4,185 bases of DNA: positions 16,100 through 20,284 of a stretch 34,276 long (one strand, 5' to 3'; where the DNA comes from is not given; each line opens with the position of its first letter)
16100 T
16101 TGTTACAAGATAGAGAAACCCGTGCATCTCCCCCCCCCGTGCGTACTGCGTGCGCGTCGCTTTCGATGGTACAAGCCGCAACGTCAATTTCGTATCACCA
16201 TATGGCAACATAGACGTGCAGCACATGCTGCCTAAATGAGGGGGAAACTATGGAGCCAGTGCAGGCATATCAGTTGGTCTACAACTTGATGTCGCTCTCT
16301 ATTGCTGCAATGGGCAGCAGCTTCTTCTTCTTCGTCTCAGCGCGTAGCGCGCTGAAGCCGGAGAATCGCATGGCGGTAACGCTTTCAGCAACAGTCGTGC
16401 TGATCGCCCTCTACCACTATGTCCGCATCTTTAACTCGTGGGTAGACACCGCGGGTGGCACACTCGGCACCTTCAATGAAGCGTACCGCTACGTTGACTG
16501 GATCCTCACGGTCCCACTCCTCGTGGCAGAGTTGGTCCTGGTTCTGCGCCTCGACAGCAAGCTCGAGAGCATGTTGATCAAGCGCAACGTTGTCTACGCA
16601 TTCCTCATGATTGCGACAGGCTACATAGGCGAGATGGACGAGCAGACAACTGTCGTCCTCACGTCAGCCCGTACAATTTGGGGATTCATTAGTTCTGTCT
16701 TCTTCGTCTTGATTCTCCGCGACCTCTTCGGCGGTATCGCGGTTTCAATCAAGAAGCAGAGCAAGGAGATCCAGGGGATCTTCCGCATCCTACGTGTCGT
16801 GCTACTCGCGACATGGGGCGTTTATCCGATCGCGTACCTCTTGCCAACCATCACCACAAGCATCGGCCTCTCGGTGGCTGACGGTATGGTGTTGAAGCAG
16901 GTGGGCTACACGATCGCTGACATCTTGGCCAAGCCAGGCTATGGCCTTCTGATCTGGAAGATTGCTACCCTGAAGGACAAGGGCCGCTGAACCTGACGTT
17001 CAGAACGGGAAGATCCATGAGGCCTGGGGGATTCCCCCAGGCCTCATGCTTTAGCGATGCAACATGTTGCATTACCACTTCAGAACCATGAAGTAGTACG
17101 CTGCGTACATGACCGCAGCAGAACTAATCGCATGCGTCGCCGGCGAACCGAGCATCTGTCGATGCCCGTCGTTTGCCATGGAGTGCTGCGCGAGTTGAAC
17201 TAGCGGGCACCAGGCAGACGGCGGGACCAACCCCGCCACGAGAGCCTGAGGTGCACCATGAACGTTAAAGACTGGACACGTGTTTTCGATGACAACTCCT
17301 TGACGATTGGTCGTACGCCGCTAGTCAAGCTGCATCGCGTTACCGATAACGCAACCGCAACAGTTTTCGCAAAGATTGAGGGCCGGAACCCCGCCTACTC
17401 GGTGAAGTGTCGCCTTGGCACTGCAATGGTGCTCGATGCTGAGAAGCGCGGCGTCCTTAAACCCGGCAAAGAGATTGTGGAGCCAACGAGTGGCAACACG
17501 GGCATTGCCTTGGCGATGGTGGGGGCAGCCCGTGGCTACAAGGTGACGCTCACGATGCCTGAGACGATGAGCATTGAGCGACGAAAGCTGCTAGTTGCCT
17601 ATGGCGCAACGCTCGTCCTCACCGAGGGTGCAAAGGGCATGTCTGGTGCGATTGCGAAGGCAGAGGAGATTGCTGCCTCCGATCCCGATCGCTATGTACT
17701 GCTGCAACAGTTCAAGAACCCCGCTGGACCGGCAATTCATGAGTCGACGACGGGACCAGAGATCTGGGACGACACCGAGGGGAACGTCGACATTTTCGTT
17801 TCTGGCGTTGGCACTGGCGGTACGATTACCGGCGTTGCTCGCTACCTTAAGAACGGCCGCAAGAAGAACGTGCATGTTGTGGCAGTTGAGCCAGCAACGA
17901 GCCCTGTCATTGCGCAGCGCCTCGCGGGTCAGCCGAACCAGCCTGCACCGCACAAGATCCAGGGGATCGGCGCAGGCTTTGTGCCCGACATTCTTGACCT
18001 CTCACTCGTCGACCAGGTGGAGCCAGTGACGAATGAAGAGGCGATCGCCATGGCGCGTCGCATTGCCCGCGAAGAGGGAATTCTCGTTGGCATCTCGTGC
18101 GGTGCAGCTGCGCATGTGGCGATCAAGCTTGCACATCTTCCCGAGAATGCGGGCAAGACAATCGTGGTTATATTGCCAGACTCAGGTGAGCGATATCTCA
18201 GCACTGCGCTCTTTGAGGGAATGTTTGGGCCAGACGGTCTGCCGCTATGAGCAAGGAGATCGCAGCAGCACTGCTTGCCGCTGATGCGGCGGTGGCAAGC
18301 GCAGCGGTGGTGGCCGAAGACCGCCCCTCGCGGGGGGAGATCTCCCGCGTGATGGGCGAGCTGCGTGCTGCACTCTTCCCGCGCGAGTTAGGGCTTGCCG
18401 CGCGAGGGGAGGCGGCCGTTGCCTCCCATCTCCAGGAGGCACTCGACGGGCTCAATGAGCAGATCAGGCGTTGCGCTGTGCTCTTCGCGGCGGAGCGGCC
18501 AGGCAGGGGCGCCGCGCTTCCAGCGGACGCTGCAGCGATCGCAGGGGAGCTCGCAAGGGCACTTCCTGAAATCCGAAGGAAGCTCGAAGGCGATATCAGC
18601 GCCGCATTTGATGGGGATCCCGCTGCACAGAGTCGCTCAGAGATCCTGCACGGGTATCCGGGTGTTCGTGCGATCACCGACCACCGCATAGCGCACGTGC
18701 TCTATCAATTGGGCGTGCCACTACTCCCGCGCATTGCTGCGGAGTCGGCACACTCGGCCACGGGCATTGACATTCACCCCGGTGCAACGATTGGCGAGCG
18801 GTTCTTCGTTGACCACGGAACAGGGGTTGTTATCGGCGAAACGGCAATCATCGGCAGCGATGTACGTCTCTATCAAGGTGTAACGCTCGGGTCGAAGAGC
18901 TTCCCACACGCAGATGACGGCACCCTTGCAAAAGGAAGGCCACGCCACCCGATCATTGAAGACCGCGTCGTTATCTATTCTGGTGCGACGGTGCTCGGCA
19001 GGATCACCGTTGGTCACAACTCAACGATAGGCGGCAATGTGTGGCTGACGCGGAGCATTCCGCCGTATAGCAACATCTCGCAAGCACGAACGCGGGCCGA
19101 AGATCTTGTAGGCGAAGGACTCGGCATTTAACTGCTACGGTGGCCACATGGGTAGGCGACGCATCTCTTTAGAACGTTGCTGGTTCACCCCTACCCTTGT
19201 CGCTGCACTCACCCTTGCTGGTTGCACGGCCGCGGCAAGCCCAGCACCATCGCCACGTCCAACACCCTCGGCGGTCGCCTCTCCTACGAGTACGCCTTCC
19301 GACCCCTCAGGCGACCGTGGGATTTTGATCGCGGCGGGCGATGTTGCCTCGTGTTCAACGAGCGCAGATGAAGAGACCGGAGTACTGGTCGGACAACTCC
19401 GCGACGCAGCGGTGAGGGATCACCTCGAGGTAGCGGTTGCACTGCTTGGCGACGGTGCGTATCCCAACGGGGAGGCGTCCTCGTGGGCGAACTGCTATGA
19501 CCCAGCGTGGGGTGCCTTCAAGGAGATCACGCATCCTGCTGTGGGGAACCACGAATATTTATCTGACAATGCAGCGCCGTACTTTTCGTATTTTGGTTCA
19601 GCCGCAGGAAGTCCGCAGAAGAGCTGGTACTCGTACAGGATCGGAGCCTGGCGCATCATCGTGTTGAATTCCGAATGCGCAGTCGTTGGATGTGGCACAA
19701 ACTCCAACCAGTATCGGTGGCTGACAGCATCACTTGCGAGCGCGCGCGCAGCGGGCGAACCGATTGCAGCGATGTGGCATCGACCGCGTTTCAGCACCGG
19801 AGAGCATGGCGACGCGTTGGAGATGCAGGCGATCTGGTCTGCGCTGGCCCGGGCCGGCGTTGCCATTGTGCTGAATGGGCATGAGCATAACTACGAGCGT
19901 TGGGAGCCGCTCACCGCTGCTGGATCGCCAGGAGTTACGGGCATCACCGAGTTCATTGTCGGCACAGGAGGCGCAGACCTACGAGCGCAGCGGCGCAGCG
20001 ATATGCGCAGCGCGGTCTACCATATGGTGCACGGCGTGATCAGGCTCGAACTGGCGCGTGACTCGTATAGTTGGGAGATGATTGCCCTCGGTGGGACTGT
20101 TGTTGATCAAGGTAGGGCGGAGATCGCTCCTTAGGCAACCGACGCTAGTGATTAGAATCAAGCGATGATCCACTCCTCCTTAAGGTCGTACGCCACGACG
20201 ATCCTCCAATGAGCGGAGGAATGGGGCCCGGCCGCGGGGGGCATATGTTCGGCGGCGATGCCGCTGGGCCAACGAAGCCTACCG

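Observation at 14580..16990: Proton-pump rhodopsin divergently paired with a one-polypeptide carotenoid cyclase + lycopene elongase fusion, with no blh in the window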

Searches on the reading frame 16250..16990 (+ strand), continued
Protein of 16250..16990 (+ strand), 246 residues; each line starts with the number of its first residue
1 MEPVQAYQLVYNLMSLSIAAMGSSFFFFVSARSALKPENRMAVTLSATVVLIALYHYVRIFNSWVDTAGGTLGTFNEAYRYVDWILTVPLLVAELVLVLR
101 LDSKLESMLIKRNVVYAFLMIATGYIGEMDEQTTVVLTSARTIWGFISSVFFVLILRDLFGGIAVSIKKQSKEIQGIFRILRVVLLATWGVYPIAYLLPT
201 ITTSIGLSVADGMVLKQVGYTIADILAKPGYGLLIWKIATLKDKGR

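Call 65: get_annotated_region(hit=H1, flank=12000)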
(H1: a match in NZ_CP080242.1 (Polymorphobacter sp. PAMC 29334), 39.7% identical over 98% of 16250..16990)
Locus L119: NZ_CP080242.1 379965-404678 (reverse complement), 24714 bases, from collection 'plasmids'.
description: Polymorphobacter sp. PAMC 29334 plasmid p29334-1, complete sequence
organism: Polymorphobacter sp. PAMC 29334 (NCBI taxid 2862331)
taxonomy: Bacteria; Pseudomonadota; Alphaproteobacteria; Sphingomonadales; Sphingosinicellaceae; Polymorphobacter; Polymorphobacter sp. PAMC 29334
host: -; source: Megaspora,lichen; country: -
typing (MOB-suite, as given by PLSDB): non-mobilizable
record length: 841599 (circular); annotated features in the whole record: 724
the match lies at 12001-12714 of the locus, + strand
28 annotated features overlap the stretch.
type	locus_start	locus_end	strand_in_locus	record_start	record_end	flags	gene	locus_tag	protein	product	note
CDS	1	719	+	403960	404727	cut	-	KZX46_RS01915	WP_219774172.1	coniferyl-alcohol dehydrogenase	-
CDS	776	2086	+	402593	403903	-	-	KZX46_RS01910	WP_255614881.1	aldehyde dehydrogenase family protein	-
CDS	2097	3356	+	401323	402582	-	-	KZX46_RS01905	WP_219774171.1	MFS transporter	GO:0055085 - transmembrane transport [Evidence IEA]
CDS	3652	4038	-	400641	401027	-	-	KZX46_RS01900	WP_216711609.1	DUF1761 family protein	-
CDS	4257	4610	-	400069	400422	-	-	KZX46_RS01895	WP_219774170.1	hypothetical protein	-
CDS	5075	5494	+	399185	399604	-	-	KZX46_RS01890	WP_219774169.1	hypothetical protein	-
CDS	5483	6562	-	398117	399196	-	-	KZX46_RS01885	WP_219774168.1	IS630 family transposase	-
CDS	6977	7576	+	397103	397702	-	-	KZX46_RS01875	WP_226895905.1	PEPxxWA-CTERM sorting domain-containing protein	-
CDS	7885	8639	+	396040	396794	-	-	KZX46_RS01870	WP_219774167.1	IS5 family transposase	-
CDS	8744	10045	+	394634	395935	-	-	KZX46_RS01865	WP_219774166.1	IS701 family transposase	-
CDS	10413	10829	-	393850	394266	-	-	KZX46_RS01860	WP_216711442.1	response regulator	GO:0000160 - phosphorelay signal transduction system [Evidence IEA]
CDS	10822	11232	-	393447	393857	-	-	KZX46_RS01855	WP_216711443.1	response regulator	GO:0000160 - phosphorelay signal transduction system [Evidence IEA]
CDS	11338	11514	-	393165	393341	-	-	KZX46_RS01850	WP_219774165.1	hypothetical protein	-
CDS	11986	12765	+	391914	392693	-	-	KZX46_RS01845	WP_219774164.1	bacteriorhodopsin-like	-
CDS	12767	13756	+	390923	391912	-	-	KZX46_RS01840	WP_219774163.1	Brp/Blh family beta-carotene 15,15'-dioxygenase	-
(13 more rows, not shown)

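Call 66: find_homologous_proteins(query=L119:12767-13756:+, max_evalue=0.001)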
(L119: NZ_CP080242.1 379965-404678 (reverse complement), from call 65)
Query L119:12767-13756:+ (329 aa): 134 proteins with E <= 0.001 among 8000 candidates; the best 120 are listed.
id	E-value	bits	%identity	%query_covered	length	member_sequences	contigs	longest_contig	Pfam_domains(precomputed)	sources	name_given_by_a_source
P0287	5.9e-197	671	100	100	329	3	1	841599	PF15461.12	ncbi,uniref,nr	ncbi:Brp/Blh family beta-carotene 15,15'-dioxygenase (plasmid) [Polymorphobacter sp. PAMC 29334]|uni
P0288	7.2e-137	474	79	92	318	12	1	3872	PF15461.12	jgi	jgi:Brp/Blh family beta-carotene 15,15'-monooxygenase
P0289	1.4e-132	460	76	94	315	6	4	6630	PF15461.12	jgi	jgi:Brp/Blh family beta-carotene 15,15'-monooxygenase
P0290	7.2e-127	441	79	89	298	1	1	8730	PF15461.12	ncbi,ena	-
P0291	1.8e-118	413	71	91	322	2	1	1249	PF15461.12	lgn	-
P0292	1.5e-115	404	71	89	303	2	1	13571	PF15461.12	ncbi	-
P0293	1.6e-105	371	71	86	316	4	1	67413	PF15461.12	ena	-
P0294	8.0e-102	359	61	95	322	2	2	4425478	PF15461.12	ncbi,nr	ncbi:Brp/Blh family beta-carotene 15,15'-dioxygenase [Sphingosinicellaceae bacterium]|nr:Brp/Blh fam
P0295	1.3e-99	351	61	93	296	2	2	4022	PF15461.12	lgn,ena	-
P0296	9.5e-94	332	65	88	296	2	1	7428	PF15461.12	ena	-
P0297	4.9e-87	310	66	78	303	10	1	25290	PF15461.12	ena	-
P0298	3.6e-75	271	53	91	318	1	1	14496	PF15461.12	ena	-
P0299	6.7e-72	260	60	76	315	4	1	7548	PF15461.12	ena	-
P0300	1.1e-71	260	57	86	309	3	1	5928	PF15461.12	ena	-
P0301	5.6e-70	254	48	85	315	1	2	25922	PF15461.12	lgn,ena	-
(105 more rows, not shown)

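Call 71: find_encoding_contigs(protein=P0169, flank=6000, max_places=2)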
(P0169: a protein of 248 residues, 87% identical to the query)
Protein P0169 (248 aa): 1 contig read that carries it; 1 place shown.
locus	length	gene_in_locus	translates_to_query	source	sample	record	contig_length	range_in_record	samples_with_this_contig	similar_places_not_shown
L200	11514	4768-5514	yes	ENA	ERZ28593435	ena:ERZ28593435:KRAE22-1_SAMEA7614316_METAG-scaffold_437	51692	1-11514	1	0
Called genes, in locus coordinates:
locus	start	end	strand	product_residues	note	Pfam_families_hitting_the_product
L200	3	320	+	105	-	?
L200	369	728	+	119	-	PF09966:DUF2200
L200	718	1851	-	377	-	PF00127:Copper-bind (faint), PF07731:Cu-oxidase_2 (weak), PF07732:Cu-oxidase_3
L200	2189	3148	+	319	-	PF01625:PMSR, PF01641:SelR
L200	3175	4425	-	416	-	PF01040:UbiA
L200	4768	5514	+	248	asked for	PF01036:Bac_rhodopsin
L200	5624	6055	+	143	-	PF08570:DUF1761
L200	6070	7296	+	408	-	PF00067:p450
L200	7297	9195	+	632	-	PF01040:UbiA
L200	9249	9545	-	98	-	PF08922:DUF1905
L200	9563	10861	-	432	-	PF00109:ketoacyl-synt, PF02801:Ketoacyl-synt_C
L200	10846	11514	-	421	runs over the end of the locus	PF00109:ketoacyl-synt, PF02801:Ketoacyl-synt_C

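Call 72: find_encoding_contigs(protein=P0259, flank=6000, max_places=2)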
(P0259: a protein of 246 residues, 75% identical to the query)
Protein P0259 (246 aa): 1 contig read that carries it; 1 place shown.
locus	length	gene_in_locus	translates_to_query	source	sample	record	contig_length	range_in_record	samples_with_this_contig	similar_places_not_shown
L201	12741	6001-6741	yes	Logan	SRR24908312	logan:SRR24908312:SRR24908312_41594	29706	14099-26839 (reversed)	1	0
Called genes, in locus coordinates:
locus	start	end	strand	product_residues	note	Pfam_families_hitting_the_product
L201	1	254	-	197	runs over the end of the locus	PF06559:DCD_N, PF22769:DCD, PF22569:DCD_C (faint)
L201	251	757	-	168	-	PF22811:Zn_ribbon_NrdR, PF03477:ATP-cone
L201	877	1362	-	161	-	PF00994:MoCF_biosynth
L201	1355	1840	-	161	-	PF01967:MoaC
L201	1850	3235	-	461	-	PF03453:MoeA_N, PF03454:MoeA_C (faint), PF00994:MoCF_biosynth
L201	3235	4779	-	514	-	PF01040:UbiA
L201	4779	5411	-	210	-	PF07314:Lit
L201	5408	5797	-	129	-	PF14229:DUF4332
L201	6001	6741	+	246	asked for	PF01036:Bac_rhodopsin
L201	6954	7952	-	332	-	PF01210:NAD_Gly3P_dh_N, PF07479:NAD_Gly3P_dh_C, PF20618:GPD_NAD_C_bact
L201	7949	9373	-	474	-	PF00005:ABC_tran (faint), PF00009:GTP_EFTU, PF01926:MMR_HSR1, PF02421:FeoB_N, PF00009:GTP_EFTU, PF02421:FeoB_N, PF01926:MMR_HSR1, PF14714:KH_dom-like, +6 more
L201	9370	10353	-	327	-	PF02401:LYTB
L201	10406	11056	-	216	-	PF01553:Acyltransferase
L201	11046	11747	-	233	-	PF02224:Cytidylate_kin, PF13189:Cytidylate_kin2 (weak)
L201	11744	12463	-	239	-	PF00849:PseudoU_synth_2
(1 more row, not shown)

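Call 73: find_encoding_contigs(protein=P0271, flank=6000, max_places=2)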
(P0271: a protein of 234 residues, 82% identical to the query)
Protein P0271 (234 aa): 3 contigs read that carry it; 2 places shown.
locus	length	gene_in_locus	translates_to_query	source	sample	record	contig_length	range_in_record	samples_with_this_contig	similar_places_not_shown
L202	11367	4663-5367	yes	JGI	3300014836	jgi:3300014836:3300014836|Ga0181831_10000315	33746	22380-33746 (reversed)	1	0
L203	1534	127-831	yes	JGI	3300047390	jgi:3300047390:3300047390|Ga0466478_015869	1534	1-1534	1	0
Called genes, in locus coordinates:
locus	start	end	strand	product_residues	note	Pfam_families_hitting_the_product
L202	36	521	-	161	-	PF01967:MoaC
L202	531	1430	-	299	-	PF00994:MoCF_biosynth, PF03454:MoeA_C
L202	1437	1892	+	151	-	-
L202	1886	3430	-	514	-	PF01040:UbiA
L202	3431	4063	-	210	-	PF07314:Lit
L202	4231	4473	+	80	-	-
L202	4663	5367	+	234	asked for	PF01036:Bac_rhodopsin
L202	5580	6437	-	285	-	PF01210:NAD_Gly3P_dh_N, PF07479:NAD_Gly3P_dh_C, PF20618:GPD_NAD_C_bact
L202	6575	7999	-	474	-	PF00005:ABC_tran (faint), PF00009:GTP_EFTU, PF01926:MMR_HSR1, PF02421:FeoB_N, PF00009:GTP_EFTU, PF02421:FeoB_N, PF01926:MMR_HSR1, PF14714:KH_dom-like, +6 more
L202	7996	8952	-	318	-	PF02401:LYTB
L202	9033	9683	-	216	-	PF01553:Acyltransferase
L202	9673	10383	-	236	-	PF02224:Cytidylate_kin, PF13189:Cytidylate_kin2 (faint)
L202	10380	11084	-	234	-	PF00849:PseudoU_synth_2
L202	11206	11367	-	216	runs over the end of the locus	PF04079:SMC_ScpB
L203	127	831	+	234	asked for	PF01036:Bac_rhodopsin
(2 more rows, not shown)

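Call 74: search_protein_families(library=pfam, proteins=[L200:3175-4425:-, L200:5624-6055:+, L200:6070-7296:+, L200:7297-9195:+, L200:2189-3148:+, L200:718-1851:-], max_evalue=0.01)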
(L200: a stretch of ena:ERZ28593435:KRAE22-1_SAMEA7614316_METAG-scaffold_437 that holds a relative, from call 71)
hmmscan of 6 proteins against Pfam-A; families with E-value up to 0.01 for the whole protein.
L200:3175-4425:- (416 aa): 2 families
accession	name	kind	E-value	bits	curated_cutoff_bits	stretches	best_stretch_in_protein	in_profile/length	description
PF01040.23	UbiA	-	1.2e-19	71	34.2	1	150-396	3-246/250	UbiA prenyltransferase family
PF18916.5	Lycopene_cyc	-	0.00047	21.1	27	1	40-120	4-86/92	Lycopene cyclase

L200:5624-6055:+ (143 aa): 1 family
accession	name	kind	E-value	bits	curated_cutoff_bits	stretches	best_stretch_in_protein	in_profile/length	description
PF08570.15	DUF1761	-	4.6e-17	62.9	31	1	10-136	2-121/123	Protein of unknown function (DUF1761)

L200:6070-7296:+ (408 aa): 1 family
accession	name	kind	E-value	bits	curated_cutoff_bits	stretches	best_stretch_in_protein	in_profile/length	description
PF00067.27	p450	-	5.2e-30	105.1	22.8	1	25-373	28-430/462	Cytochrome P450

L200:7297-9195:+ (632 aa): 1 family
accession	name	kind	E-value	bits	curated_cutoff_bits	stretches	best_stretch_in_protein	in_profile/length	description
PF01040.23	UbiA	-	2e-16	60.5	34.2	1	21-256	5-230/250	UbiA prenyltransferase family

L200:2189-3148:+ (319 aa): 2 families
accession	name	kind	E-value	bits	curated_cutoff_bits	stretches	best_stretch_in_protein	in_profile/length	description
PF01625.27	PMSR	-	3.7e-60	203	23.7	1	4-159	1-152/153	Peptide methionine sulfoxide reductase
PF01641.26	SelR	-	2e-42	144.2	24.9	1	203-317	3-115/116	SelR domain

L200:718-1851:- (377 aa): 5 families
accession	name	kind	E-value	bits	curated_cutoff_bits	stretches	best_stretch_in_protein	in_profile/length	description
PF07732.21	Cu-oxidase_3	-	9.3e-17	61.6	21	1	112-222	3-117/119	Multicopper oxidase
PF07731.20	Cu-oxidase_2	-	1.1e-12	48.4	20.4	1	175-222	92-136/137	Multicopper oxidase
PF00127.26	Copper-bind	-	8.8e-07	29.7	21.2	1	15-60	57-98/99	Copper binding proteins, plastocyanin/azurin family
PF00394.28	Cu-oxidase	-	3e-05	24.6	21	0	232-336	3-114/157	Multicopper oxidase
PF06525.17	SoxE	-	0.0033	17.4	21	0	33-62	111-140/149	Sulfocyanin (SoxE) domain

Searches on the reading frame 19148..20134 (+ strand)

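Call 7: search_protein_families(library=pfam, proteins=[window:19148-20134:+], max_evalue=0.001)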
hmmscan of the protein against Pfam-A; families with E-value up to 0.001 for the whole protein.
window:19148-20134:+ (328 aa): 1 family
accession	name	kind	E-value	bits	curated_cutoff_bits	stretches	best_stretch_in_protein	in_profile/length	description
PF00149.33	Metallophos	-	2.2e-06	28.7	21.5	1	97-249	32-191/191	Calcineurin-like phosphoesterase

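Call 30: search_protein_families(library=ncbifam, proteins=[window:19148-20134:+], max_evalue=0.01)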
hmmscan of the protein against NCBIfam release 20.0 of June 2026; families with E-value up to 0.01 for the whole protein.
window:19148-20134:+ (328 aa): 0 families
